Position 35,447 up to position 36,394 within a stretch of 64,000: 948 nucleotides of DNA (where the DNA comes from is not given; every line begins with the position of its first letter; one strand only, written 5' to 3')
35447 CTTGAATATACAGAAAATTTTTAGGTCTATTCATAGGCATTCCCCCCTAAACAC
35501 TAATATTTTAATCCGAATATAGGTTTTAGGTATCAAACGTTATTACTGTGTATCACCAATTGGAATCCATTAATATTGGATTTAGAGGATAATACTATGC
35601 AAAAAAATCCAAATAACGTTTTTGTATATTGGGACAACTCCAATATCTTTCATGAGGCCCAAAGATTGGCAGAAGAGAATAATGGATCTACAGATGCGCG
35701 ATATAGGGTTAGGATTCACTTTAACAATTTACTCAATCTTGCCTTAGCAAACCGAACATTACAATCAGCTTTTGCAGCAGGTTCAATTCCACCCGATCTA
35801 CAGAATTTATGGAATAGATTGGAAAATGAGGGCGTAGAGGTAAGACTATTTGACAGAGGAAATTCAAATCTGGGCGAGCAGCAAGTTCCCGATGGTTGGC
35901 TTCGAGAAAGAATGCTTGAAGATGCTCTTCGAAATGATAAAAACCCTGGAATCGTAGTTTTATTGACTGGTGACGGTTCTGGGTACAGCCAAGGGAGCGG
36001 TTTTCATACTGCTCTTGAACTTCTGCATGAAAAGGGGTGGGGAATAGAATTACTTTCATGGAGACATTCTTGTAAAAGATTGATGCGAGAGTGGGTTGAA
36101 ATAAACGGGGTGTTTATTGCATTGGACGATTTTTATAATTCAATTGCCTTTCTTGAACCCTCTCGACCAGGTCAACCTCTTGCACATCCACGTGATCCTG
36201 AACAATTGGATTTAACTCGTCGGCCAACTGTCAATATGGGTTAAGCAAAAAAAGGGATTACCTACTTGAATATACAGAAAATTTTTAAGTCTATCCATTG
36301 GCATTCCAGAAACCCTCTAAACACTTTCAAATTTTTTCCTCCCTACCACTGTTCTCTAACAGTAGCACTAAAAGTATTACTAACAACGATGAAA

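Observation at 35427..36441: Transposon-like cassette with TIRs and target-site duplication whose only gene is an NYN/PIN-like nuclease, with no transposase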

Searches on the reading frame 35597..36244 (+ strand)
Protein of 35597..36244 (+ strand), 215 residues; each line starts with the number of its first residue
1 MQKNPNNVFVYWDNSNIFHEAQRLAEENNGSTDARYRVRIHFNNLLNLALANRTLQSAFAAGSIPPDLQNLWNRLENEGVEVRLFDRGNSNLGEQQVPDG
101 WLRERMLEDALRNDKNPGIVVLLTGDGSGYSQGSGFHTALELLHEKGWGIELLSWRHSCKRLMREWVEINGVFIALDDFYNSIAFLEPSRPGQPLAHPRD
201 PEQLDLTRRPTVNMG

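Call 6: search_protein_families(library=pfam, proteins=[window:35597-36244:+], max_evalue=0.01)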
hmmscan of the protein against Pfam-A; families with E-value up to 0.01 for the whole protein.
window:35597-36244:+ (215 aa): 1 family
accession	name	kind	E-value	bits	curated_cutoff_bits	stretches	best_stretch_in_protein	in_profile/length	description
PF01936.24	NYN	-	4.7e-07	30.9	24.2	1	8-163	2-135/145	NYN domain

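Call 7: search_protein_families(library=ncbifam, proteins=[window:35597-36244:+], max_evalue=0.1)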
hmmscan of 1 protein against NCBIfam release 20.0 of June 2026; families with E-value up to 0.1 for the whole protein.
window:35597-36244:+ (215 aa): 0 families

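Call 8: search_protein_families(library=padloc, proteins=[window:35597-36244:+], max_evalue=0.1)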
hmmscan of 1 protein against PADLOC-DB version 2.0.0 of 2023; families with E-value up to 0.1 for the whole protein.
window:35597-36244:+ (215 aa): 0 families

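Call 9: find_encoding_contigs(protein=window:35597-36244:+, flank=10000, max_places=10)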
Protein window:35597-36244:+ (215 aa): 7 contigs read that carry it; 4 places shown.
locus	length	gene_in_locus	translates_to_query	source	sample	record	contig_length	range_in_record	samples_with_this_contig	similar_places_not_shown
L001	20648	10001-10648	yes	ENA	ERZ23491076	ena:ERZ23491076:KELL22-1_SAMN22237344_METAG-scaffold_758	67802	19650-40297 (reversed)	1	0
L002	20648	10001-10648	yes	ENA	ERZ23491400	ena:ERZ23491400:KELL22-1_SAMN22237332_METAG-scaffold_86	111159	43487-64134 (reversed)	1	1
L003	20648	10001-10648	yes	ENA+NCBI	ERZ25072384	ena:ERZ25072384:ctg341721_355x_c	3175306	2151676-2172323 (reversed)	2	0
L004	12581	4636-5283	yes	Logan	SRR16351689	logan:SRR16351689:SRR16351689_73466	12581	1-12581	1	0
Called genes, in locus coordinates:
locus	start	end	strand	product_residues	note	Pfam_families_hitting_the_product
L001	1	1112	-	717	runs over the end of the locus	PF20656:MS_N, PF20658:MSG_insertion, PF01274:MS_TIM-barrel, PF20659:MS_C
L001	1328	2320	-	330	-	PF08240:ADH_N, PF00107:ADH_zinc_N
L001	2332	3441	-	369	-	PF01571:GCV_T, PF08669:GCV_T_C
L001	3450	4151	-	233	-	PF07040:DUF1326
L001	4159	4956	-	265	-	PF09948:PpoB2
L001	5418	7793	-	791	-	PF02190:LON_substr_bdg, PF00004:AAA, PF07728:AAA_5 (weak), PF22667:Lon_lid, PF05362:Lon_C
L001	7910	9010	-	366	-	PF01702:TGT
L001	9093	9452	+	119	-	PF01883:FeS_assembly_P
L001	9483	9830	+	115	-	PF01521:Fe-S_biosyn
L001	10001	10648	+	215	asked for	PF01936:NYN (weak)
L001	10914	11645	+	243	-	PF00121:TIM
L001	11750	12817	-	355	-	PF27541:CitB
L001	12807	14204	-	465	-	PF00890:FAD_binding_2, PF01266:DAO (faint), PF03486:HI0933_like (faint), PF12831:FAD_oxidored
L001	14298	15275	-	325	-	PF16868:NMT1_3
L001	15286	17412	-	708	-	PF06808:DctM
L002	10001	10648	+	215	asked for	PF01936:NYN (weak)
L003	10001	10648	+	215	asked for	PF01936:NYN (weak)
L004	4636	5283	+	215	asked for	PF01936:NYN (weak)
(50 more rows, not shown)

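Call 10: find_homologous_proteins(query=window:35597-36244:+)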
Query window:35597-36244:+ (215 aa): 2163 proteins with E <= 0.001 among 2405 candidates; the best 120 are listed.
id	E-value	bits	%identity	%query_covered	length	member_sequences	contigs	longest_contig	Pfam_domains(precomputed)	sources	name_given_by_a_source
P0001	6.2e-131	453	94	100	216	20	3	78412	PF01936.25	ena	-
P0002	2.7e-111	388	82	99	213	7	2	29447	PF01936.25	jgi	-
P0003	3.3e-111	388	82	99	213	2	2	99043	PF01936.25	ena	-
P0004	3.7e-111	388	82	99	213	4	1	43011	PF01936.25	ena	-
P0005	1.8e-101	356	74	96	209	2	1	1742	PF01936.25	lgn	-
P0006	3.6e-98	346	71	96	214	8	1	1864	PF01936.25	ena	-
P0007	2.6e-97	343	71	97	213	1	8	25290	PF01936.25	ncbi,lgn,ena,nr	ncbi:MAG: NYN domain-containing protein [Aestuariivita sp.]|nr:NYN domain-containing protein [Aestua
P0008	4.4e-97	342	71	96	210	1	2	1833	PF01936.25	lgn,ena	-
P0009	1.3e-96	341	70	99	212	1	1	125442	PF01936.25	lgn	-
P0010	2.0e-96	340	71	95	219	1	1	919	PF01936.25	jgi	-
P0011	7.4e-96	338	70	96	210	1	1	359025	PF01936.25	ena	-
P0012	8.4e-96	338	71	96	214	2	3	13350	PF01936.25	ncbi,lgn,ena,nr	ncbi:MAG: NYN domain-containing protein [Rhodobacteraceae bacterium]|nr:NYN domain-containing protei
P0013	1.1e-95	337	70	96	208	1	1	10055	-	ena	-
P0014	2.6e-94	333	70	99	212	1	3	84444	PF01936.25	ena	-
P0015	5.1e-94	332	69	96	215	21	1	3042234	PF01936.25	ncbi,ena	-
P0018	1.3e-91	324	68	96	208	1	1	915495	PF01936.25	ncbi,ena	-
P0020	7.4e-91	322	67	96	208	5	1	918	PF01936.25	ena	-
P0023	8.9e-90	318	84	79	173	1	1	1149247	-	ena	-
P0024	1.9e-89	317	65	96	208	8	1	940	PF01936.25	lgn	-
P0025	2.4e-89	317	65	96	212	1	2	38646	PF01936.25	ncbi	ncbi:MAG: NYN domain-containing protein [Gammaproteobacteria bacterium]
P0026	8.3e-89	315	65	96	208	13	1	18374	PF01936.25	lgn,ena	-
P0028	1.7e-88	314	67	96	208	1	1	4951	PF01936.25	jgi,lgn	-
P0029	3.7e-88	313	65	96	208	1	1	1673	PF01936.25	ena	-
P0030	5.2e-88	312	64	96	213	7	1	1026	PF01936.25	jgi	jgi:hypothetical protein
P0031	5.7e-88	312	64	96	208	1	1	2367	PF01936.25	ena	-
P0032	5.8e-88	312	64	96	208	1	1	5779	PF01936.25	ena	-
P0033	1.6e-87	311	65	96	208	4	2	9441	PF01936.25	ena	-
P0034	1.9e-87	311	65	96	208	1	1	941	PF01936.25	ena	-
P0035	2.2e-87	310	64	96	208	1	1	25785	PF01936.25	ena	-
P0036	4.1e-87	309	65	96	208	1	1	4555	PF01936.25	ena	-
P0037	4.3e-87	309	65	96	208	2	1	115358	PF01936.25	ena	-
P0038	5.1e-87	309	67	96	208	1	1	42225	PF01936.25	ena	-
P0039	5.9e-87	309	65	96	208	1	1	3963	PF01936.25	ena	-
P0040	6.2e-87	309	63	96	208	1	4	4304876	PF01936.25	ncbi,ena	-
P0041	6.6e-87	309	64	96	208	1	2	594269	PF01936.25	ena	-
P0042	6.7e-87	309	64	98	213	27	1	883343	PF01936.25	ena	-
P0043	6.9e-87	309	63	96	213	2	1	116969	PF01936.25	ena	-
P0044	7.9e-87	309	64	96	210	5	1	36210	PF01936.25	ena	-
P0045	1.1e-86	308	64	96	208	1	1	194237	PF01936.25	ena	-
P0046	1.2e-86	308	63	96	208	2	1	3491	PF01936.25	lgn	-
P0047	1.2e-86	308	64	96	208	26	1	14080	PF01936.25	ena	-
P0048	1.3e-86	308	63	97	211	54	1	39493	PF01936.25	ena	-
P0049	1.5e-86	308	63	96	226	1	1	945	PF01936.25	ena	-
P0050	1.6e-86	308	64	96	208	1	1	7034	PF01936.25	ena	-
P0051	1.6e-86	307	64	96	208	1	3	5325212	PF01936.25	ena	-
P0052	1.7e-86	307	64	96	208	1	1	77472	PF01936.25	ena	-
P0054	2.9e-86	307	63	96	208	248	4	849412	PF01936.25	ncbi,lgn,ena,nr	ncbi:MAG: NYN domain-containing protein [Gemmatimonadetes bacterium]|nr:NYN domain-containing protei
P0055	3.1e-86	307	66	94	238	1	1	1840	PF01936.25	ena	-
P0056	4.0e-86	306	63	96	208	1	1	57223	PF01936.25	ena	-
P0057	4.0e-86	306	64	97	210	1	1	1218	PF01936.25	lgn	-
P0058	4.0e-86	306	64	96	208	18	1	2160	PF01936.25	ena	-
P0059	4.2e-86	306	63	96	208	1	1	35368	PF01936.25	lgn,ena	-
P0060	4.2e-86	306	64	96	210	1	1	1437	PF01936.25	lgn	-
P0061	4.3e-86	306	64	96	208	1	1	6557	PF01936.25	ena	-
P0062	4.8e-86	306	62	96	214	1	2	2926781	PF01936.25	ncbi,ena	-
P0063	5.3e-86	306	64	96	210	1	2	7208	PF01936.25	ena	-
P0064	5.3e-86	306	65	96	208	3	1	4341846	PF01936.25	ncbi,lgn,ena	-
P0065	5.4e-86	306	64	97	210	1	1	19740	PF01936.25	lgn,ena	-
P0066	5.9e-86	306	66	95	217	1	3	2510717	PF01936.25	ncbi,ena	-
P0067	6.0e-86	306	65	95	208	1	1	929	PF01936.25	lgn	-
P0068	6.1e-86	306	63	96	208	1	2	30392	PF01936.25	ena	-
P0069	6.3e-86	306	64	97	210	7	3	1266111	PF01936.25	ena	-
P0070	6.5e-86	306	63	96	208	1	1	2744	PF01936.25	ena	-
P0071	6.6e-86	306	63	96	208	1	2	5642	PF01936.25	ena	-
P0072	7.4e-86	305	64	96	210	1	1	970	PF01936.25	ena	-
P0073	7.7e-86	305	66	96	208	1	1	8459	PF01936.25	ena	-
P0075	8.0e-86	305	65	94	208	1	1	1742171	PF01936.25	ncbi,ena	-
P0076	8.6e-86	305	62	96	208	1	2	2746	PF01936.25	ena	-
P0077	8.6e-86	305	63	96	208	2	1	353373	PF01936.25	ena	-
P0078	1.1e-85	305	63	96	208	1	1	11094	PF01936.25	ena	-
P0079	1.1e-85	305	65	95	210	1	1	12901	PF01936.25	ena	-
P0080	1.2e-85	305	64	96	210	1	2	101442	PF01936.25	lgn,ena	-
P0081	1.2e-85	305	62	96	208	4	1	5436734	PF01936.25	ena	-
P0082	1.3e-85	305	64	95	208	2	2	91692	PF01936.25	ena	-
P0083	1.3e-85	305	63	96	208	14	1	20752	PF01936.25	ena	-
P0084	1.4e-85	304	62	96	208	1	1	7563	PF01936.25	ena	-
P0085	1.5e-85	304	63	96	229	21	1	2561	PF01936.25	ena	-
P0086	1.5e-85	304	64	96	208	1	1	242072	PF01936.25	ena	-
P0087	1.5e-85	304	65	96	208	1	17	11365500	PF01936.25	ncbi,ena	-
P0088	1.8e-85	304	64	97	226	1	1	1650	PF01936.25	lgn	-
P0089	2.0e-85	304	81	79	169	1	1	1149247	-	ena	-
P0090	2.2e-85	304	63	96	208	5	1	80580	PF01936.25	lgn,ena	-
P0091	2.3e-85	304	63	96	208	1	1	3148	PF01936.25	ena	-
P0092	2.4e-85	304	63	96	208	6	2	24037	PF01936.25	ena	-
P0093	2.5e-85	304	64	95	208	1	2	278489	PF01936.25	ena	-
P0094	2.5e-85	304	63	95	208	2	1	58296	PF01936.25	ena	-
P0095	2.8e-85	303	64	95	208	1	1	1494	PF01936.25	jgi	jgi:hypothetical protein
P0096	3.3e-85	303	64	96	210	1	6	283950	PF01936.25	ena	-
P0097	3.5e-85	303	63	96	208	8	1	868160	PF01936.25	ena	-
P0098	3.6e-85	303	63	96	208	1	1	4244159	PF01936.25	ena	-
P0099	3.6e-85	303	63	96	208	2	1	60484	PF01936.25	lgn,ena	-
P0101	4.2e-85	303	64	96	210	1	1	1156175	PF01936.25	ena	-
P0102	4.3e-85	303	63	96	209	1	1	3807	PF01936.25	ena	-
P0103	4.4e-85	303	63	95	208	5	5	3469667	PF01936.25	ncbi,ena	-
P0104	4.7e-85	303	61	96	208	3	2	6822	PF01936.25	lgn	-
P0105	4.7e-85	303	63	95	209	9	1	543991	PF01936.25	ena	-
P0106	4.7e-85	303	62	96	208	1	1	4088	PF01936.25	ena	-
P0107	5.2e-85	303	66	96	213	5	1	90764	PF01936.25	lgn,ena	-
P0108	5.4e-85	303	65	96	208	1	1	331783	PF01936.25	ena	-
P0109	5.4e-85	303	63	96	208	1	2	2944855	PF01936.25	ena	-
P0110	5.4e-85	302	65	96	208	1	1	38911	PF01936.25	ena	-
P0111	5.5e-85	302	62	96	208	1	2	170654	PF01936.25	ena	-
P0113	5.7e-85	302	62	96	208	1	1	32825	PF01936.25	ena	-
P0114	5.8e-85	302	61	96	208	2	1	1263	PF01936.25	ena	-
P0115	6.1e-85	302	65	96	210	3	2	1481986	PF01936.25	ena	-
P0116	6.6e-85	302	62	95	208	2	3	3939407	PF01936.25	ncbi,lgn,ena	-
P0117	6.8e-85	302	63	96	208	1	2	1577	PF01936.25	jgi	jgi:hypothetical protein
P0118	7.3e-85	302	65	96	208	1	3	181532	PF01936.25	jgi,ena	jgi:hypothetical protein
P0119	7.8e-85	302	64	96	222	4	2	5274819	PF01936.25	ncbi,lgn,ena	-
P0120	8.1e-85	302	63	96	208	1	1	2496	PF01936.25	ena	-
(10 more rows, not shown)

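Call 11: find_encoding_contigs(protein=P0001, flank=6000, max_places=4)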
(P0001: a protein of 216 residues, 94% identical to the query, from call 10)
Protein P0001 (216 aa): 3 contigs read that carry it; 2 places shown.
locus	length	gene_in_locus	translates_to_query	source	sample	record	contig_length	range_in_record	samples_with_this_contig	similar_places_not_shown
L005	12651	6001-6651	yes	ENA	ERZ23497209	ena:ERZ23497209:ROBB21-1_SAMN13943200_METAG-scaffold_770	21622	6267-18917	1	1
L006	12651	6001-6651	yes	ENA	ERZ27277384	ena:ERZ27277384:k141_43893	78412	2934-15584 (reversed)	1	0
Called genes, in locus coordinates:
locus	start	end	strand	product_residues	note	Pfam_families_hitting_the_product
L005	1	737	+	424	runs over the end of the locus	PF02321:OEP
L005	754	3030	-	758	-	PF01315:Ald_Xan_dh_C, PF02738:MoCoBD_1, PF20256:MoCoBD_2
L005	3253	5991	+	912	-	PF00133:tRNA-synt_1, PF01406:tRNA-synt_1e (faint), PF13603:tRNA-synt_1_2 (faint), PF09334:tRNA-synt_1g (weak), PF08264:Anticodon_1, PF10458:Val_tRNA-synt_C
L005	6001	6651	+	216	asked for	PF01936:NYN (weak)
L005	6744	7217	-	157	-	PF01475:FUR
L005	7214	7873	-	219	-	PF08856:DUF1826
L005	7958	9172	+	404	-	PF02492:cobW, PF03193:RsgA_GTPase (faint), PF07683:CobW_C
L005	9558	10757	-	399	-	PF00266:Aminotran_5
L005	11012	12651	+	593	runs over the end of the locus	PF00664:ABC_membrane, PF13304:AAA_21 (faint), PF00005:ABC_tran, PF02463:SMC_N (weak)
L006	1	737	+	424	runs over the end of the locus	PF02321:OEP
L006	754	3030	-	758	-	PF01315:Ald_Xan_dh_C, PF02738:MoCoBD_1, PF20256:MoCoBD_2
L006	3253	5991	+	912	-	PF00133:tRNA-synt_1, PF01406:tRNA-synt_1e (faint), PF13603:tRNA-synt_1_2 (faint), PF09334:tRNA-synt_1g (weak), PF08264:Anticodon_1, PF10458:Val_tRNA-synt_C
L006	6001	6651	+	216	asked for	PF01936:NYN (weak)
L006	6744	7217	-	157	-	PF01475:FUR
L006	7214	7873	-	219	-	PF08856:DUF1826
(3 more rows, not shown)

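Call 12: find_encoding_contigs(protein=P0003, flank=6000, max_places=4)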
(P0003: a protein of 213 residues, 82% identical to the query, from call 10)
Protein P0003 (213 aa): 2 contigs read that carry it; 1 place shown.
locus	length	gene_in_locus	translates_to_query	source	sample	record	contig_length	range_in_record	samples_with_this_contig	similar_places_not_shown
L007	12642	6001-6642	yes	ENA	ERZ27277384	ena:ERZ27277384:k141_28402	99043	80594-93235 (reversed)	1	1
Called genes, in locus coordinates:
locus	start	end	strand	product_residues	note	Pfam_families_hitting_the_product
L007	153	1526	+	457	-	PF01554:MatE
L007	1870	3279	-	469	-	PF03951:Gln-synt_N, PF00120:Gln-synt_C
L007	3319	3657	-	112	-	PF00543:P-II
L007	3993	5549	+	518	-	PF03853:YjeF_N, PF01256:Carb_kinase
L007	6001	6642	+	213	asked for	PF01936:NYN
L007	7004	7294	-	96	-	-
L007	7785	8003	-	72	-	PF01844:HNH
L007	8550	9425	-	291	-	PF04444:Dioxygenase_N, PF00775:Dioxygenase_C, PF13620:CarboxypepD_reg (faint)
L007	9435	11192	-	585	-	PF01494:FAD_binding_3, PF21274:Rng_hyd_C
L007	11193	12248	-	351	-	PF02653:BPD_transp_2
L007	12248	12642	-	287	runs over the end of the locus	PF02653:BPD_transp_2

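Call 43: search_solved_structures(query=window:35597-36244:+, max_evalue=10, show_alignments=2)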
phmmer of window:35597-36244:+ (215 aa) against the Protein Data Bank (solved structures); distinct sequences matched with E-value up to 10: 0.

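Call 44: search_protein_families(library=phrogs, proteins=[window:35597-36244:+], max_evalue=0.01)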
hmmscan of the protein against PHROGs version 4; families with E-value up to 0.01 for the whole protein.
window:35597-36244:+ (215 aa): 0 families

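Call 47: find_encoding_contigs(protein=P0054, flank=5000, max_places=6)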
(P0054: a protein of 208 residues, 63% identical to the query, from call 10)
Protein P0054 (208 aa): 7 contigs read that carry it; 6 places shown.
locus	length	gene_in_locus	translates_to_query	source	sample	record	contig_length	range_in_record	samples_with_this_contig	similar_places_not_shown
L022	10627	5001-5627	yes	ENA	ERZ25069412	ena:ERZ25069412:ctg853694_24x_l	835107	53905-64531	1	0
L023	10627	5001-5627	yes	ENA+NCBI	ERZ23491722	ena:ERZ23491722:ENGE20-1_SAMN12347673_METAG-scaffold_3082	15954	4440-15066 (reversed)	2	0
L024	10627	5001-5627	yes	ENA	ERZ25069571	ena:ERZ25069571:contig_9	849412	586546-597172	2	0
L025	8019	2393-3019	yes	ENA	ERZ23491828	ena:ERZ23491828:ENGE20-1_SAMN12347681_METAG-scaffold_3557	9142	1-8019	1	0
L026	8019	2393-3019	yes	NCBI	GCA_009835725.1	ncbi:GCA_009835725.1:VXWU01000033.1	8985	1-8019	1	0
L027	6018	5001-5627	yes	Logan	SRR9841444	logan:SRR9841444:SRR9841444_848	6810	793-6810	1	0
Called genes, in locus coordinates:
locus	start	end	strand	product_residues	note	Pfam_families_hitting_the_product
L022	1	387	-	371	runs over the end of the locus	PF00266:Aminotran_5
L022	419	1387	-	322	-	-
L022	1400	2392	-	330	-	-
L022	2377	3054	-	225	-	PF13489:Methyltransf_23, PF08241:Methyltransf_11 (faint), PF13649:Methyltransf_25 (faint), PF08242:Methyltransf_12 (weak)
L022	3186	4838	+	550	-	PF02776:TPP_enzyme_N, PF00205:TPP_enzyme_M, PF02775:TPP_enzyme_C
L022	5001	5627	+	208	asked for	PF01936:NYN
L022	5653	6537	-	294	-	PF02661:Fic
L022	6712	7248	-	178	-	PF07505:DUF5131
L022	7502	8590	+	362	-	PF00145:DNA_methylase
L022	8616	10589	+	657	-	PF02518:HATPase_c (weak), PF13589:HATPase_c_3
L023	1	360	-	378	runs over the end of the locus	PF00266:Aminotran_5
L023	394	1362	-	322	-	-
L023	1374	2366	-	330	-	-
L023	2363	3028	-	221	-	PF08241:Methyltransf_11 (faint), PF13489:Methyltransf_23, PF08242:Methyltransf_12 (weak)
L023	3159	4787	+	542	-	PF02776:TPP_enzyme_N, PF00205:TPP_enzyme_M, PF02775:TPP_enzyme_C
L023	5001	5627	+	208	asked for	PF01936:NYN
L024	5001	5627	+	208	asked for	PF01936:NYN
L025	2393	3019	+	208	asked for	PF01936:NYN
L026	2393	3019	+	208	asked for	PF01936:NYN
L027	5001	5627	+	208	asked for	PF01936:NYN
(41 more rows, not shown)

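Call 51: predict_structure(alignment_id=A2)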
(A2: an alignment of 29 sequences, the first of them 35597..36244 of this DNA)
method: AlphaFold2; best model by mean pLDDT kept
length: 215 residues; sequences in the alignment: 29
mean_pLDDT: 80.9   pTM: 0.83
mean pLDDT of the five models: 80.9, 80.3, 80.3, 78.2, 76.0
residues with pLDDT >= 90: 86; 70-90: 78; 50-70: 43; < 50: 8
segments of 3 or more residues with pLDDT < 50: 92-96
pLDDT, mean of each block of 10 residues (from residue 1): 76 80 78 67 91 93 66 79 67 58 92 93 76 77 94 91 92 95 78 64 92 81
secondary structure, 60 per line:
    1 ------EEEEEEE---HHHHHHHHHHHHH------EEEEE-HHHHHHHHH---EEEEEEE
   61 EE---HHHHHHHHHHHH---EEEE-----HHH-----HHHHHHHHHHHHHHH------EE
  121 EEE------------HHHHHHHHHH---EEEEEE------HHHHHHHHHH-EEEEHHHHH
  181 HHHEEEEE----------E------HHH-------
elements in order: E7-13 H17-29 E36-40 H42-50 E54-62 H66-77 E81-84 H98-112 E119-123 H136-145 E149-154 H161-170 E172-175 H176-183 E184-188

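Call 54: fold_search(model_id=the predicted structure, library=pdb)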
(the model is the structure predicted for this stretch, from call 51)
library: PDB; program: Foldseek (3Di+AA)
matches with E <= 10: 1179; with E <= 0.001: 3
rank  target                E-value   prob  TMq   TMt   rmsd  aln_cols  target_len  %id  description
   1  6fdl_B                6.6e-05  1.00  0.46  0.63   6.9       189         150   17  Crystal structure of the NYN domain of human MARF1 (released 2018-11-07)
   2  5yaa_C                2.2e-04  1.00  0.47  0.65   6.9       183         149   17  Crystal structure of Marf1 NYN domain from Mus musculus (released 2018-10-03)
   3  5ivw_3                9.0e-04  1.00  0.42  0.46   8.7       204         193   13  Human core TFIIH bound to DNA within the PIC (released 2016-05-18)
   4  6nmi_F                1.0e-03  0.99  0.36  0.30   9.0       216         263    9  Cryo-EM structure of the human TFIIH core complex (released 2019-03-13)
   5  5o85_A                1.7e-03  0.99  0.39  0.43   7.0       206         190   10  p34-p44 complex (released 2017-10-18)
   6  9pd3_F                2.3e-03  0.96  0.41  0.36  15.0       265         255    9  NER dual incision complex - DuIS (released 2026-02-18)
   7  4pn7                  2.4e-03  0.99  0.42  0.43   7.4       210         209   12  Crystal Structure of the TFIIH p34 N-terminal Domain (released 2014-07-23)
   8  9c4f_I                3.3e-03  0.75  0.29  0.31  13.2       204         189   13  Infectious B19V capsid (released 2024-10-16)
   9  9a88_E                4.3e-03  0.97  0.39  0.30  10.2       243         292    9  Structure of the pre-incision complex in nucleotide excision repair   (released 2024-10-09)
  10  8ebt_F                4.9e-03  0.96  0.37  0.32   9.5       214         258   10  XPA repositioning Core7 of TFIIH relative to XPC-DNA lesion (Cy5) (released 2023-04-19)
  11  8ebs_F                5.2e-03  0.87  0.34  0.29   9.7       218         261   10  Initial DNA-lesion (Cy5) binding by XPC and TFIIH (released 2023-04-19)
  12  6fpz_A                5.9e-03  0.77  0.30  0.14  12.5       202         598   11  Inter-alpha-inhibitor heavy chain 1, D298A (released 2019-02-27)
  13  6ro4_E                6.6e-03  0.99  0.43  0.40   7.1       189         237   13  Structure of the core TFIIH-XPA-DNA complex (released 2019-07-03)
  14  4ohr                  7.1e-03  0.93  0.31  0.39   8.7       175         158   14  Crystal structure of MilB from Streptomyces rimofaciens (released 2014-06-25)
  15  9pd4_F                7.5e-03  0.84  0.38  0.34  14.4       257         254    9  NER dual incision complex - DuIM (released 2026-02-18)
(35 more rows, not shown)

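Call 63: find_encoding_contigs(protein=P0004, flank=4000, max_places=3)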
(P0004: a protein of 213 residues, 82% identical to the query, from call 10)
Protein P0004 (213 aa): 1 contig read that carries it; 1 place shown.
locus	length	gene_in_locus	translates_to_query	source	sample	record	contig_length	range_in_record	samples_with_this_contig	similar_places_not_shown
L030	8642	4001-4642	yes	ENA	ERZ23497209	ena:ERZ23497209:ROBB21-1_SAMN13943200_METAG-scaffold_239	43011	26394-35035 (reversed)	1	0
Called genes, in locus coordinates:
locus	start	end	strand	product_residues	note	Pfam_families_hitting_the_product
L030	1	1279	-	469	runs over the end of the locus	PF03951:Gln-synt_N, PF00120:Gln-synt_C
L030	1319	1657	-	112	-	PF00543:P-II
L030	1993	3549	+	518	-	PF03853:YjeF_N, PF01256:Carb_kinase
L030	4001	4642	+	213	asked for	PF01936:NYN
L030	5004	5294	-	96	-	-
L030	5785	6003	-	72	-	PF01844:HNH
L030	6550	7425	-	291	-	PF04444:Dioxygenase_N, PF00775:Dioxygenase_C, PF13620:CarboxypepD_reg (faint)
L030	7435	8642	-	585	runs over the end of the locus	PF01494:FAD_binding_3, PF21274:Rng_hyd_C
